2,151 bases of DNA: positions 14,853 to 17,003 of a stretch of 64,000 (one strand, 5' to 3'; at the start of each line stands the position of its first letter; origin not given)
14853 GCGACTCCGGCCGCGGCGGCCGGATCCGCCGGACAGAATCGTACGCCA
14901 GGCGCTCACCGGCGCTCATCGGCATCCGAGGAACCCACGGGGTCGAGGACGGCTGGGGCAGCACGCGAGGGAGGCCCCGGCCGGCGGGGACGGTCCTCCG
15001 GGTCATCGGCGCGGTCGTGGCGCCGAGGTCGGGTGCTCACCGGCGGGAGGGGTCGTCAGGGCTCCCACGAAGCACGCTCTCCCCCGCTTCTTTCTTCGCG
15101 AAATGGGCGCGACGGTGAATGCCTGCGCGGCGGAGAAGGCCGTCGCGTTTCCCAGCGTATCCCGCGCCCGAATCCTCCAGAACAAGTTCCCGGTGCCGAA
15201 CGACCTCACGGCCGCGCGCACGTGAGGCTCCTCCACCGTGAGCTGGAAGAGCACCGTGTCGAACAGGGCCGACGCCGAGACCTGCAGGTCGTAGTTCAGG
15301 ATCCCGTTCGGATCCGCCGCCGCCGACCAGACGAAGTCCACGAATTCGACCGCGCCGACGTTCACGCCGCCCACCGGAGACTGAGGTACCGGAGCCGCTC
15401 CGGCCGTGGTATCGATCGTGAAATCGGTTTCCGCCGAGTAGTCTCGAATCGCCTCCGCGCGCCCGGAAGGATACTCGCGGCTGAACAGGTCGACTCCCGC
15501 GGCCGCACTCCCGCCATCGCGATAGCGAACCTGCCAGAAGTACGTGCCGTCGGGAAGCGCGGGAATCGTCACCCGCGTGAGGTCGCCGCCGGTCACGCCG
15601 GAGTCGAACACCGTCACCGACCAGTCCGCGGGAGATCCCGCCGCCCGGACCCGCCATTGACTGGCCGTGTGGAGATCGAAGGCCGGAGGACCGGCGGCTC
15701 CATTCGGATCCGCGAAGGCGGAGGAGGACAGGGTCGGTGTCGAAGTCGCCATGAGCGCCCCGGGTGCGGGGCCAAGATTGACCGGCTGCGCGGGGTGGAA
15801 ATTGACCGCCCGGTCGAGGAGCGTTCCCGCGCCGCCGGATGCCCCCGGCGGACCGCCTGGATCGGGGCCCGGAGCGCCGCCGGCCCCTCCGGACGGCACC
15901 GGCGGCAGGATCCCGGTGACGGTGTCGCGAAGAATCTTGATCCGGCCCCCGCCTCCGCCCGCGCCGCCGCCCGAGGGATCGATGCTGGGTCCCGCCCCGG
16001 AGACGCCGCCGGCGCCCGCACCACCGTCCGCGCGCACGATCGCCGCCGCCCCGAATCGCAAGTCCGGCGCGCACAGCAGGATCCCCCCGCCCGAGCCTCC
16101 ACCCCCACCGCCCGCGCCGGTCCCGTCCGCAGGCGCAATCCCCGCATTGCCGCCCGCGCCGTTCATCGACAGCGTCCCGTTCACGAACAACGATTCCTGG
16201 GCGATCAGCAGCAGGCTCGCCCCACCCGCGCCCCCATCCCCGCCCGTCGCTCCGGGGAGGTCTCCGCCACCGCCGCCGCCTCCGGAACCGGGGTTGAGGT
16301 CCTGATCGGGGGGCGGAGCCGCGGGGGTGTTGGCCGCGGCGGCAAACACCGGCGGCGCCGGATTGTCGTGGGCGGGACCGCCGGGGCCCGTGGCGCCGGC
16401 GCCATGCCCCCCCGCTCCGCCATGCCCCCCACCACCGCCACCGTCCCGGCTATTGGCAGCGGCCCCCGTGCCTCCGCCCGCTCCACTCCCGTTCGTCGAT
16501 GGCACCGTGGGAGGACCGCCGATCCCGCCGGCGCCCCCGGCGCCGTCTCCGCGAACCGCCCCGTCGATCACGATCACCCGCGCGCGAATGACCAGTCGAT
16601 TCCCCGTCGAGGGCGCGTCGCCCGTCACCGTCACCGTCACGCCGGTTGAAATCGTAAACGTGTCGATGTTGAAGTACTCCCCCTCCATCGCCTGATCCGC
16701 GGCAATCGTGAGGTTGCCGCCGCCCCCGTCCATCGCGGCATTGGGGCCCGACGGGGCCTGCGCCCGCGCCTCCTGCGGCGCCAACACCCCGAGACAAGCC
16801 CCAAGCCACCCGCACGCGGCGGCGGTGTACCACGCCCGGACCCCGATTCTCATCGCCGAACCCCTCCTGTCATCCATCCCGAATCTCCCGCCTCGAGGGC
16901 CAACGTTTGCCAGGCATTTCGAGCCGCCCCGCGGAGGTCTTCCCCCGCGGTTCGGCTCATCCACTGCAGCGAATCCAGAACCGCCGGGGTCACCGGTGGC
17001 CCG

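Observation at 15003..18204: Translationally coupled three-gene operon ending in a large secreted Gly-rich beta-helix-like / Fn3 protein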

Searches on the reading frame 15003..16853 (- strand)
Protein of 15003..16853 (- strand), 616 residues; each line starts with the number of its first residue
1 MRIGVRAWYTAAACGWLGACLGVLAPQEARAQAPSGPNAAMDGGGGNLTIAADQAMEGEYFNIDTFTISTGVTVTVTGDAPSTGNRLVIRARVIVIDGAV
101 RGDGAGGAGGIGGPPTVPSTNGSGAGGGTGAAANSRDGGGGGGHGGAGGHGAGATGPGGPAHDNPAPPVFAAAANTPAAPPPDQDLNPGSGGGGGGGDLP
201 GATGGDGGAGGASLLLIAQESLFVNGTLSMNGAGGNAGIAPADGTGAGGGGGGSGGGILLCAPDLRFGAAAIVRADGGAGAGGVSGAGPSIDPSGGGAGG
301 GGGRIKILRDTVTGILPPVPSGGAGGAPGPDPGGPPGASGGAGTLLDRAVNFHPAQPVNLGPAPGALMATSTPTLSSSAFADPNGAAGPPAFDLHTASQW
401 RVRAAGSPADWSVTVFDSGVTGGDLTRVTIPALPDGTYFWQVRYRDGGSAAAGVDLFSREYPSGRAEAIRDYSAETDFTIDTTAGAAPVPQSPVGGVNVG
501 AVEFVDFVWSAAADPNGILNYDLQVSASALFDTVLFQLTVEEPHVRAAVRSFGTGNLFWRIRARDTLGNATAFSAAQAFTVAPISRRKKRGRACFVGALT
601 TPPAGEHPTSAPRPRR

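Call 7: search_protein_families(library=pfam, proteins=[window:15003-16853:-], max_evalue=1)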
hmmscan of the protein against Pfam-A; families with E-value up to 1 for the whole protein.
window:15003-16853:- (616 aa): 1 family
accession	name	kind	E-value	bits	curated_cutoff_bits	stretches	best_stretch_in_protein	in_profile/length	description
PF25788.1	Ig_Rha78A_N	-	0.19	12.4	27.4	0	557-582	77-102/105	Rha78A-like, N-terminal immunoglobulin domain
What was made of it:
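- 15108..15440 (-): C residues 472-582: Fn3-like module 2. Weak PF25788 hit (call 7).
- On Pfam PF25788 Ig_Rha78A_N / Fn3: 12.4 bits, E 0.19, residues 557-582 only (call 7)
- Closest known: Pfam PF25788 Ig_Rha78A_N. Different: C's own Pfam score (12.4 bits) is below the 27.4-bit cut-off (call 7).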

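Call 8: search_protein_families(library=ncbifam, proteins=[window:15003-16853:-], max_evalue=1)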
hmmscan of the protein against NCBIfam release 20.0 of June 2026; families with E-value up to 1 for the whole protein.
window:15003-16853:- (616 aa): 1 family
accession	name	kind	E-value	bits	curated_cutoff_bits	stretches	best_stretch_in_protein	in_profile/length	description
NF033207.2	midcut_by_XrtH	subfamily_domain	0.076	13.1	45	1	11-85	73-147/175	midcut-by-XrtH protein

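Call 10: find_encoding_contigs(protein=window:15003-16853:-, flank=10000, max_places=6)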
Protein window:15003-16853:- (616 aa): no gene with exactly this product is on record in the collection.

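Call 11: find_homologous_proteins(query=window:15003-16853:-)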
Query window:15003-16853:- (616 aa): 18 proteins with E <= 0.001 among 8000 candidates.
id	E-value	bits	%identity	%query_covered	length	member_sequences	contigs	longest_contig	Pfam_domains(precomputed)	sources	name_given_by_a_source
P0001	0.0e+0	1318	100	100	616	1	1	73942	-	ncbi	-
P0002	9.6e-14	69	-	-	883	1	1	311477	PF07705.18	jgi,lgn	-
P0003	6.0e-8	50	33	11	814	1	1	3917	PF13860.13,PF00041.28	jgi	jgi:hypothetical protein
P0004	7.9e-8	49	37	11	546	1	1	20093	-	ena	-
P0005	2.6e-7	48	32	23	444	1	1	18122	PF10102.15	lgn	-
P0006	1.5e-5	42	36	9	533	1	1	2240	PF17957.8,PF10342.16,PF10102.15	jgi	jgi:hypothetical protein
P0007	5.6e-5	40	41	11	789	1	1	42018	PF18962.8,PF10102.15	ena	-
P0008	7.6e-5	39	-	-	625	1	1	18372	-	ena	-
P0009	7.7e-5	39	41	13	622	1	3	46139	-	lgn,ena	-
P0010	7.9e-5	39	-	-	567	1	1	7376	PF11617.14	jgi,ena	-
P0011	9.7e-5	39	-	-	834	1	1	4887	-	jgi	jgi:hypothetical protein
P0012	1.6e-4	38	38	18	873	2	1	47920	PF16655.13,PF25788.3,PF16656.12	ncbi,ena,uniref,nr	ncbi:hypothetical protein [Azospirillum sp.]|uniref:glycoside hydrolase family 78 protein n=1 Tax=Az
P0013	2.3e-4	38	39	14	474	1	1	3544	-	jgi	-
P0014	2.4e-4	38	48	9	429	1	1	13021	-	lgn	-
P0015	3.0e-4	38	48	16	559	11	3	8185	-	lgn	-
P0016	3.4e-4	37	38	19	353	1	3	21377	-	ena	-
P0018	6.6e-4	36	31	34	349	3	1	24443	-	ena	-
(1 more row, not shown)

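Call 12: find_encoding_contigs(protein=P0001, flank=10000, max_places=4)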
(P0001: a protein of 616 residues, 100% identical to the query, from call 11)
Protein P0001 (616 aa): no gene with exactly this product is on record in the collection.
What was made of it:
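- Tried and rejected: Exact look-up: the window proteins are not on record, so the source contig and organism were not retrieved (calls 10, 12).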

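Call 26: search_protein_representatives(protein=window:15003-16853:-)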
Query: 616 residues. Proteins with E-value up to 0.001 (for the whole library): 1352; up to 1e-10: 379; up to 1e-30: 69. The best 150 are listed.
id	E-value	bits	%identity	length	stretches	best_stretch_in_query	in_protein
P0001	0.0e+00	1317.8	100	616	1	1-616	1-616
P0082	2.8e-172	591.0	43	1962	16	351-448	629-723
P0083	5.7e-170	583.3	45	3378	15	343-448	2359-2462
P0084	2.4e-150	518.5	41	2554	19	352-447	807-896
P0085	5.2e-145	500.9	44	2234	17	342-447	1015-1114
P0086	4.6e-124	431.7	33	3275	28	474-581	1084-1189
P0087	3.9e-103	362.5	45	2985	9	349-451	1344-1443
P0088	3.7e-93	329.6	40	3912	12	350-447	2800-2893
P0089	2.0e-86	307.3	44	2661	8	353-451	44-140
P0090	1.7e-83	297.6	45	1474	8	349-452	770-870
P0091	3.0e-83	296.8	41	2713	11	344-523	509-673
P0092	3.7e-80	286.6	40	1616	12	349-453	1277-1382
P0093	5.0e-77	276.3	40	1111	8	346-448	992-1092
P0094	3.2e-73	263.7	44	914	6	346-448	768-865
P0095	1.3e-71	258.4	36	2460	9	353-581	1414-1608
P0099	3.5e-57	210.7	40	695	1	40-585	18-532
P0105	5.7e-53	196.8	43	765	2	22-516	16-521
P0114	4.6e-45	170.6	39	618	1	37-583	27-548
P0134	3.7e-36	141.2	47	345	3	351-447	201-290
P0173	9.7e-27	110.1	34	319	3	473-583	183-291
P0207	1.7e-21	92.8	34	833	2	42-461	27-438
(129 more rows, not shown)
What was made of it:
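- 15498..15803 (-): C residues 351-452: Fn3-like module 1 (Ig_Rha78A_N type). 40-49% identical to repeats present up to 19 times per protein (call 26).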

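Call 28: search_protein_families(library=pfam, proteins=[P0099, P0105, P0114, P0207, P0094, P0134, P0173, P0082], max_evalue=0.01)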
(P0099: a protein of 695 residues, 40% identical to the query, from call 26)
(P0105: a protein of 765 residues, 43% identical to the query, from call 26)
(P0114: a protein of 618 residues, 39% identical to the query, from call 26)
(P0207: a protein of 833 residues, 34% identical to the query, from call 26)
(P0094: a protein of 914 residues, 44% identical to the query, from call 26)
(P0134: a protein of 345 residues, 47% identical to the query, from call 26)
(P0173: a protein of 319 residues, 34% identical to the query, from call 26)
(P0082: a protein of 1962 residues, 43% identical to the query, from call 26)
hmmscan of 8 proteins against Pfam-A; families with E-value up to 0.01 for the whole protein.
P0099 (695 aa): 3 families
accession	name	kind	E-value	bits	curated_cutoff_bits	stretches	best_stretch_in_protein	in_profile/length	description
PF24421.1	Ig_J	-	0.00016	22.1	29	0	454-522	26-96/104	Tip attachment protein J, Ig-like domain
PF19077.6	Big_13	-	0.00081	20.3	27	1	474-522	44-95/102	Bacterial Ig-like domain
PF07495.19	Y_Y_Y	-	0.0033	17.7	26.6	0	496-527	32-63/65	Y_Y_Y domain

P0105 (765 aa): 0 families

P0114 (618 aa): 1 family
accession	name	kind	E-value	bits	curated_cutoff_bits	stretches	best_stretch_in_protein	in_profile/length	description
PF25788.1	Ig_Rha78A_N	-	1.1e-05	26.1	27.4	1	472-547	21-102/105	Rha78A-like, N-terminal immunoglobulin domain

P0207 (833 aa): 4 families
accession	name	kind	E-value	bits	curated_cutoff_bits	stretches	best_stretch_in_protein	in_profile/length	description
PF00041.27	fn3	-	4.8e-16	59.2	25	3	543-620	7-80/84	Fibronectin type III domain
PF13860.13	FlgD_ig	-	6e-07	29.8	27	1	751-814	7-73/79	FlgD Ig-like domain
PF16656.11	Pur_ac_phosph_N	-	2e-05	25.5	30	0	448-516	7-80/93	Purple acid Phosphatase, N-terminal domain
PF25788.1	Ig_Rha78A_N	-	0.0016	19.1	27.4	0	689-722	63-96/105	Rha78A-like, N-terminal immunoglobulin domain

P0094 (914 aa): 6 families
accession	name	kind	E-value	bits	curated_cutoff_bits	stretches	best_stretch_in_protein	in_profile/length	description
PF25788.1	Ig_Rha78A_N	-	2.3e-41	140.7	27.4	6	831-879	52-101/105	Rha78A-like, N-terminal immunoglobulin domain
PF17963.7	Big_9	-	5.6e-22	78.9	23.6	1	134-222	3-88/89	Bacterial Ig domain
PF17892.7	Cadherin_5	-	3.1e-19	69.1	26.5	1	133-225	3-98/98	Cadherin-like domain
PF17803.7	Cadherin_4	-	8.8e-17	61.8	25.1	1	133-192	12-71/71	Bacterial cadherin-like domain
PF24489.1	Ig_J_second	-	3e-07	30.9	27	0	279-320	42-83/105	Tip attachment protein J second Ig-like domain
PF11225.14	DUF3024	-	0.0032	18.1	24.9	0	402-440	54-96/112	Domain of unknown function (DUF3024)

P0134 (345 aa): 3 families
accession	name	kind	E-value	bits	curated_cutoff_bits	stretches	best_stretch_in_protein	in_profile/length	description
PF25788.1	Ig_Rha78A_N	-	6.2e-23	81.5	27.4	3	10-87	24-101/105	Rha78A-like, N-terminal immunoglobulin domain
PF16656.11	Pur_ac_phosph_N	-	1.8e-13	51.3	30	3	252-305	55-93/93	Purple acid Phosphatase, N-terminal domain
PF24489.1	Ig_J_second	-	0.00052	20.4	27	0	57-75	65-83/105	Tip attachment protein J second Ig-like domain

P0173 (319 aa): 5 families
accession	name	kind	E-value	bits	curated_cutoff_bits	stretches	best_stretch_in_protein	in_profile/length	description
PF25788.1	Ig_Rha78A_N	-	7e-07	29.9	27.4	0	164-190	75-101/105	Rha78A-like, N-terminal immunoglobulin domain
PF21200.3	Glyco_hydro_39_C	-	3.5e-06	27.7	27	0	113-185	12-84/89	Alpha-L-iduronidase C-terminal domain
PF17354.8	DUF5382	-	0.0013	19.7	25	0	209-237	86-114/127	Family of unknown function (DUF5382) central domain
PF23691.1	YmgL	-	0.0064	16.8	27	0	293-312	13-32/36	YmgL-like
PF02270.21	TFIIF_beta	-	0.007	16.9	23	0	55-77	8-30/65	TFIIF, beta subunit HTH domain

P0082 (1962 aa): 6 families
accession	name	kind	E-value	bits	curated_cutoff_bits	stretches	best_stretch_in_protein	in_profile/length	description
PF25788.1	Ig_Rha78A_N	-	1e-94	312.3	27.4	17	1554-1621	36-103/105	Rha78A-like, N-terminal immunoglobulin domain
PF16656.11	Pur_ac_phosph_N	-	1.9e-39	134.5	30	2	679-737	35-93/93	Purple acid Phosphatase, N-terminal domain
PF00801.26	PKD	-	7.4e-15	55.2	23.5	1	1844-1923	4-79/80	PKD domain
PF18911.6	PKD_4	-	1.3e-10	41.7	27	1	1839-1924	3-83/85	PKD domain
PF24489.1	Ig_J_second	-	3.3e-07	30.7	27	0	1695-1716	62-83/105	Tip attachment protein J second Ig-like domain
PF13074.11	DUF3938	-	0.0012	19.8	25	0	134-175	35-76/98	Protein of unknown function (DUF3938)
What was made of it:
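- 15498..15803 (-): Those repeats hit PF25788 at up to 1e-94 (call 28).
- On Pfam PF25788 Ig_Rha78A_N / Fn3: phmmer E down to 1e-172 against multi-repeat proteins (call 26) that hit PF25788 at 1e-94, 2e-41 and 6e-23 (call 28)
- Closest known: Pfam PF25788 Ig_Rha78A_N. Same: C residues 351-452 and 472-582 are 30-49% identical to tandem repeats that hit PF25788 strongly (calls 26, 28).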

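Call 33: find_encoding_contigs(protein=P0105, flank=8000, max_places=3)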
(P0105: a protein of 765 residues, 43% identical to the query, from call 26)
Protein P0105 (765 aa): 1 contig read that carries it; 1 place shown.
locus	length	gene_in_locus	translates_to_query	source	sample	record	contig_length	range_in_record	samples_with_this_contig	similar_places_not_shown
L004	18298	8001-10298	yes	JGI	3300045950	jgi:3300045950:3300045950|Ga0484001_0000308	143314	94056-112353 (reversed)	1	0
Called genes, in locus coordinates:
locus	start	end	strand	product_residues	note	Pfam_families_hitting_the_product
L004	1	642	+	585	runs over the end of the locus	-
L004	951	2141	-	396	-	PF00155:Aminotran_1_2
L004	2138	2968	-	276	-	PF01261:AP_endonuc_2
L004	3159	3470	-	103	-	PF07238:PilZ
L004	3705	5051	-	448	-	PF00072:Response_reg, PF00158:Sigma54_activat, PF14532:Sigma54_activ_2, PF00004:AAA, PF07724:AAA_2, PF07728:AAA_5, PF25601:AAA_lid_14, PF02954:HTH_8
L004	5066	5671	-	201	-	PF03853:YjeF_N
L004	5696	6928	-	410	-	PF03130:HEAT_PBS (faint), PF02985:HEAT (faint), PF13646:HEAT_2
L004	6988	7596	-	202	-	PF04961:FTCD_C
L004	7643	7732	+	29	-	-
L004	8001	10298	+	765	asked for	-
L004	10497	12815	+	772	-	-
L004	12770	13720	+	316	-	PF13557:Phenol_MetA_deg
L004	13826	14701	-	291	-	PF13483:Lactamase_B_3, PF12706:Lactamase_B_2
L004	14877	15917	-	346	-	PF01717:Meth_synt_2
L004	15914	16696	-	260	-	PF13580:SIS_2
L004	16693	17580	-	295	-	PF00480:ROK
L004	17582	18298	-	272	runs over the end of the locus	PF23441:SDR, PF00106:adh_short, PF01370:Epimerase (weak), PF08659:KR, PF13561:adh_short_C2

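Call 34: find_encoding_contigs(protein=P0114, flank=8000, max_places=3)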
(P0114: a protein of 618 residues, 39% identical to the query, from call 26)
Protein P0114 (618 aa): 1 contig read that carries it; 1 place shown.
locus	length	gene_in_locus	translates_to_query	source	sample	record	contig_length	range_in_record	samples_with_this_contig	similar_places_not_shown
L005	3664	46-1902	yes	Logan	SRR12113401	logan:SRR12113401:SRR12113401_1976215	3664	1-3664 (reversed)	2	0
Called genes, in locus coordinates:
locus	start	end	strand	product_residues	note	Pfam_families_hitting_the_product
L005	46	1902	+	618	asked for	PF25788:Ig_Rha78A_N (faint)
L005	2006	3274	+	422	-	-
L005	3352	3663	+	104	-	?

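Call 39: find_encoding_contigs(protein=P0099, flank=8000, max_places=3)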
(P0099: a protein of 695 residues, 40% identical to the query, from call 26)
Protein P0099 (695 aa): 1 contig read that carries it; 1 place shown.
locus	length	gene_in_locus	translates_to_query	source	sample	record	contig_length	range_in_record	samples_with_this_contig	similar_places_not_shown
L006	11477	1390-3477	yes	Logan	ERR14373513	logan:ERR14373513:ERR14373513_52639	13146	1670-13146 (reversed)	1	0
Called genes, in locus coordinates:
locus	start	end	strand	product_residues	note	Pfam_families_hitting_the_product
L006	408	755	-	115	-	PF01934:HepT-like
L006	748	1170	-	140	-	PF22600:MTPAP-like_central (weak), PF01909:NTP_transf_2, PF18765:Polbeta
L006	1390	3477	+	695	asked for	-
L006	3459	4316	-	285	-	-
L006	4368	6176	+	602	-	PF01343:Peptidase_S49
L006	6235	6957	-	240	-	PF00106:adh_short, PF08659:KR, PF13561:adh_short_C2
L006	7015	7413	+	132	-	PF04241:DUF423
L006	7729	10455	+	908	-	PF17148:DUF5117, PF16313:DUF4953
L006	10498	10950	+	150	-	-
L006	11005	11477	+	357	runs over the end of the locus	PF00753:Lactamase_B, PF00581:Rhodanese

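Call 42: predict_structure(alignment_id=A3)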
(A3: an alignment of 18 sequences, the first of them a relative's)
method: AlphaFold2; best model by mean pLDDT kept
length: 616 residues; sequences in the alignment: 18
mean_pLDDT: 62.5   pTM: 0.55
mean pLDDT of the five models: 62.5, 62.1, 60.9, 60.7, 60.6
residues with pLDDT >= 90: 151; 70-90: 112; 50-70: 84; < 50: 269
segments of 3 or more residues with pLDDT < 50: 1-11, 20-22, 24-39, 155-165, 179-182, 358-515, 529-545, 549-554, 582-613
pLDDT, mean of each block of 10 residues (from residue 1): 44 50 44 44 75 91 93 84 74 97 94 92 90 89 83 55 49 54 70 90 94 94 97 95 85 94 93 95 78 75 82 85 88 79 80 53 37 35 40 31 35 36 38 39 34 30 32 26 27 30 37 49 60 40 48 58 66 64 41 31 35 42
secondary structure, 60 per line:
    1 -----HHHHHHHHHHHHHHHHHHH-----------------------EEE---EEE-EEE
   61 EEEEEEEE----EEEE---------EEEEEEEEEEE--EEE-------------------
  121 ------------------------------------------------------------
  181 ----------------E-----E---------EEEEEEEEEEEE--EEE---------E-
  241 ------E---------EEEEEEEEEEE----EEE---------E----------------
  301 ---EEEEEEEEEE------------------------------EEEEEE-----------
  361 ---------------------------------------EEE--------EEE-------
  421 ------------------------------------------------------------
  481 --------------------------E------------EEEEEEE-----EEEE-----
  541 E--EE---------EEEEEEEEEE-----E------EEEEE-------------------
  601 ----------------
elements in order: H6-24 E48-50 E54-56 E58-68 E73-76 E86-96 E99-101 E213-224 E227-229 E257-267 E272-274 E304-313 E344-349 E400-402 E411-413 E520-526 E532-535 E555-564 E577-581
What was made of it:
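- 16761..16853 (-): C residues 1-31: Sec-type signal peptide with probable cleavage at ARA|QA. Helix 6-24 in the model (call 42).
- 15804..16721 (-): C residues 45-350: Gly-rich domain (31% Gly). It contains four G5-G7 runs (a G4 run lies just upstream, at residues 43-46) and repeated units of G-run, 11-residue beta strand, turn, short strand. pLDDT 75-97 (call 42).
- On Pfam PF25788 Ig_Rha78A_N / Fn3: Model pLDDT is 30-66 in this part (call 42).
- On Right-handed parallel beta-helix adhesins or lyases: Six long and five short strands are separated by 27-110-residue Gly-rich connections (call 42).
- Closest known: Polyglycine-II-containing domains. Same: C has hexa- and hepta-glycine runs modelled as ordered non-helix, non-strand segments with pLDDT around 90 (call 42).
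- Structure of C: the Gly-rich domain is modelled at pLDDT 75-97 from only 18 sequences (call 42). The Fn3 part of the model is low-confidence (pLDDT 30-60, call 42).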

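Call 45: fold_search(model_id=the predicted structure, library=pdb)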
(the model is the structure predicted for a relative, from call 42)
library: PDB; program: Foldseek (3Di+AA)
matches with E <= 10: 1237; with E <= 0.001: 1
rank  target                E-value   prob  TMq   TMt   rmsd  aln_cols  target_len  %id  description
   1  6zva_B                7.7e-04  1.00  0.10  0.55  15.8       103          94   17  Crystal structure of My5 (released 2021-08-04)
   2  6zva_A                1.7e-03  1.00  0.10  0.53  12.5       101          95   19  Crystal structure of My5 (released 2021-08-04)
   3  2yn5_A                7.2e-03  1.00  0.10  0.20  13.5       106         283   16  Structural insight into the giant calcium-binding adhesin SiiE: implications for the adhesion of Salmonella enterica t (released 2013-04-03)
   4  1x3d_MODEL_1_A        1.2e-02  1.00  0.10  0.42  17.9       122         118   13  Solution structure of the fibronectin type-III domain of human fibronectin type-III domain containing protein  (released 2005-11-02)
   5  2yn3_A                1.9e-02  1.00  0.10  0.22   5.4        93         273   16  Structural insight into the giant calcium-binding adhesin SiiE: implications for the adhesion of Salmonella enterica t (released 2013-04-03)
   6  1x4x_MODEL_1_A        2.2e-02  1.00  0.12  0.57   3.4        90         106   14  Solution structure of the 6th fibronectin type III domain from human fibronectin type III domain containing pr (released 2005-11-15)
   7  7y8i_E                2.2e-02  1.00  0.10  0.50   5.3        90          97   19  Crystal structure of sDscam FNIII3 domain, isoform alpha7 (released 2023-05-24)
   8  5fm5_M                2.2e-02  0.99  0.10  0.40  10.8       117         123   17  Crystal structure of the myomesin:obscurin-like-1 complex (released 2016-11-23)
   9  6hyf_C                2.6e-02  1.00  0.10  0.51   4.5        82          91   11  Crystal structure of the third FNIII domain from rat beta4 integrin, a binding site for periaxin (released 2019-05-08)
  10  7dc8_C                2.6e-02  0.92  0.10  0.27  18.7       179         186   15  Crystal structure of Switch Ab Fab and hIL6R in complex with ATP (released 2021-01-13)
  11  1uey_MODEL_1_A        2.9e-02  0.97  0.11  0.40  19.0       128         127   16  Solution Structure of The First Fibronectin Type III Domain of Human KIAA0343 protein (released 2003-11-22)
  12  8xwy_C                3.1e-02  1.00  0.10  0.34   5.7        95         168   15  Structure of Interleukin-27 (released 2025-01-22)
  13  1k85_MODEL_1_A        3.1e-02  1.00  0.10  0.55   5.6        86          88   19  Solution structure of the fibronectin type III domain from Bacillus circulans WL-12 Chitinase A1. (released 2002-12-18)
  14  7dc8_F                3.3e-02  0.94  0.10  0.28  18.2       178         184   14  Crystal structure of Switch Ab Fab and hIL6R in complex with ATP (released 2021-01-13)
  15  1hwh_B                4.6e-02  0.99  0.10  0.27   8.5       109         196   16  1:1 COMPLEX OF HUMAN GROWTH HORMONE MUTANT G120R WITH ITS SOLUBLE BINDING PROTEIN (released 1997-11-19)
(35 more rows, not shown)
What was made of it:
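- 15108..15440 (-): Foldseek Fn3 hits (call 45).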
